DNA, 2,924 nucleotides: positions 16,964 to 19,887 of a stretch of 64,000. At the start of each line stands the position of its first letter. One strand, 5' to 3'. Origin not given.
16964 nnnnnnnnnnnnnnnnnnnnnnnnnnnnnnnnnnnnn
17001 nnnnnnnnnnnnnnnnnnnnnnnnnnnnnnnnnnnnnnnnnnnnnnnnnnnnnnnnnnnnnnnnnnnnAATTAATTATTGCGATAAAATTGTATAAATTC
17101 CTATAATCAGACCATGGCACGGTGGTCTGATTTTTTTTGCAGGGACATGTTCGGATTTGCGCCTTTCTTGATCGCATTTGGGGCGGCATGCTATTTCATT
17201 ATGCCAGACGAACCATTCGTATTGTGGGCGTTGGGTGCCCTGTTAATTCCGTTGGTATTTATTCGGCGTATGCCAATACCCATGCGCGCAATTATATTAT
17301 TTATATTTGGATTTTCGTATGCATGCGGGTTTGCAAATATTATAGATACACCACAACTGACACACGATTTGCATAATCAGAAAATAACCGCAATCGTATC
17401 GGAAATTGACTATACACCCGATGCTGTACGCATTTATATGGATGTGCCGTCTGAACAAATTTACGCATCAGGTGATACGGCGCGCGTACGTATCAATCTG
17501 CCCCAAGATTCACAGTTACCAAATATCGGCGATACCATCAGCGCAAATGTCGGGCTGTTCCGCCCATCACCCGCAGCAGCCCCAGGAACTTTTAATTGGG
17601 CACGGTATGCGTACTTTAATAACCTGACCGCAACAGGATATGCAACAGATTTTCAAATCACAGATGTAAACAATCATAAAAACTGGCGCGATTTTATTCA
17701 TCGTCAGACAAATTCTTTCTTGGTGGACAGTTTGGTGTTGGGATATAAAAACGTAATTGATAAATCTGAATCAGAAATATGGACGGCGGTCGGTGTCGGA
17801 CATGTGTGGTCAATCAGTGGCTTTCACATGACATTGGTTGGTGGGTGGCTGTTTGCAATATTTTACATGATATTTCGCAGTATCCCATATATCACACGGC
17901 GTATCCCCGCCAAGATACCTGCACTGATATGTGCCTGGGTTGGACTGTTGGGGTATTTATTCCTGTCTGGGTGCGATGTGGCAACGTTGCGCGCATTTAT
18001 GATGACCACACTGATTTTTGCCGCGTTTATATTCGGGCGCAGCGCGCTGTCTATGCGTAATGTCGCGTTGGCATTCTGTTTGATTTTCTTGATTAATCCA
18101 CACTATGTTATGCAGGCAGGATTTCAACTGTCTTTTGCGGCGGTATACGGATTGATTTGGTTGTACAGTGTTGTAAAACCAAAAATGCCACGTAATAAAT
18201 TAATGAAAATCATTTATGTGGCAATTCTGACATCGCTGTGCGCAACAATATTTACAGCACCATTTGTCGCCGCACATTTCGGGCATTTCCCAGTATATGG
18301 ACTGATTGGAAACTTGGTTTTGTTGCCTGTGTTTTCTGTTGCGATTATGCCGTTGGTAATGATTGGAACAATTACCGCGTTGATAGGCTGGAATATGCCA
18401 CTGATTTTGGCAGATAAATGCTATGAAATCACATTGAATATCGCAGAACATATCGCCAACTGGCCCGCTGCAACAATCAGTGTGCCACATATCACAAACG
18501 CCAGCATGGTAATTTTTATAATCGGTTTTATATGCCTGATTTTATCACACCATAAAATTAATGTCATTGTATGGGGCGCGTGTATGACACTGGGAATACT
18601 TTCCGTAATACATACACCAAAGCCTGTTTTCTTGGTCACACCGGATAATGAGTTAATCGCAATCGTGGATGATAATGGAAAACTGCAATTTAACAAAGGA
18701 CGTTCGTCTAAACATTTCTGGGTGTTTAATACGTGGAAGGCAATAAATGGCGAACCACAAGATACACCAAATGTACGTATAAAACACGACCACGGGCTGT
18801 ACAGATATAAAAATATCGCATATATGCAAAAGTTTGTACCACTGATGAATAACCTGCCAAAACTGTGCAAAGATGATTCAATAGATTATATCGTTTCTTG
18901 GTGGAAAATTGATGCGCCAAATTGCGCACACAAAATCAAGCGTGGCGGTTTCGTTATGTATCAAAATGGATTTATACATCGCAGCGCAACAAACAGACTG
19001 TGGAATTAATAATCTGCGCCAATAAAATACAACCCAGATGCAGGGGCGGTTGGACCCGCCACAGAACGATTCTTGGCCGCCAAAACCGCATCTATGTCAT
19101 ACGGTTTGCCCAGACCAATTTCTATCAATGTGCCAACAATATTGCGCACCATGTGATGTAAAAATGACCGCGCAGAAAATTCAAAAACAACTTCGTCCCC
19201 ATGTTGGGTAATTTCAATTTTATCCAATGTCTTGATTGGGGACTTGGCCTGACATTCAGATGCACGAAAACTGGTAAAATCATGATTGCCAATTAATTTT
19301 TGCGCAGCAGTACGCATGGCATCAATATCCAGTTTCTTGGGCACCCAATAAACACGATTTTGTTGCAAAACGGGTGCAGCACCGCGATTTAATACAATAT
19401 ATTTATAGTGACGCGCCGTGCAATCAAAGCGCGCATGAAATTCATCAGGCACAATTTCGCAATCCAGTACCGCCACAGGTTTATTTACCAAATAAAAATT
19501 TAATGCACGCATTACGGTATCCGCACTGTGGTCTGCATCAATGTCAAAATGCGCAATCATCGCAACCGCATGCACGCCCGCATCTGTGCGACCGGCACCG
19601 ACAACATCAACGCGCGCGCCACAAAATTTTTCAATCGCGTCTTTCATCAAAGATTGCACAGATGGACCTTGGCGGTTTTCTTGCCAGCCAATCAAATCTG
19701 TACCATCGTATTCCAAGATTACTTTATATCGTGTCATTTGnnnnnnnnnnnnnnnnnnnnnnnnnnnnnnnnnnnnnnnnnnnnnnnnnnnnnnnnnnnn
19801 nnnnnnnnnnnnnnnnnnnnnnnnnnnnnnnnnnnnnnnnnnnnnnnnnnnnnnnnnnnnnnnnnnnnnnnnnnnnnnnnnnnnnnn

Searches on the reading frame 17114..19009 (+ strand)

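Call 62: search_protein_families(library=pfam, proteins=[window:17114-19009:+], max_evalue=0.00001)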
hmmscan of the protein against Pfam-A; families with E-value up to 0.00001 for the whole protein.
window:17114-19009:+ (631 aa): 2 families
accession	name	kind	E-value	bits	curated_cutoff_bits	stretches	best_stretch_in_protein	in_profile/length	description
PF03772.21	Competence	-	1.8e-53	182.1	23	1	207-479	1-267/270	Competence protein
PF13567.11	DUF4131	-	1.5e-16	61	31.6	1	32-179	5-161/165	Domain of unknown function (DUF4131)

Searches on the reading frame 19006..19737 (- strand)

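Call 62: search_protein_families(library=pfam, proteins=[window:19006-19737:-], max_evalue=0.00001)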
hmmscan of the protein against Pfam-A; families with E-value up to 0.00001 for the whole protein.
window:19006-19737:- (243 aa): 1 family
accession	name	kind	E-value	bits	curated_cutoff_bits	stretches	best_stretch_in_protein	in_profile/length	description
PF01416.25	PseudoU_synth_1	-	1.4e-38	132.1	23.3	2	144-243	1-107/108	tRNA pseudouridine synthase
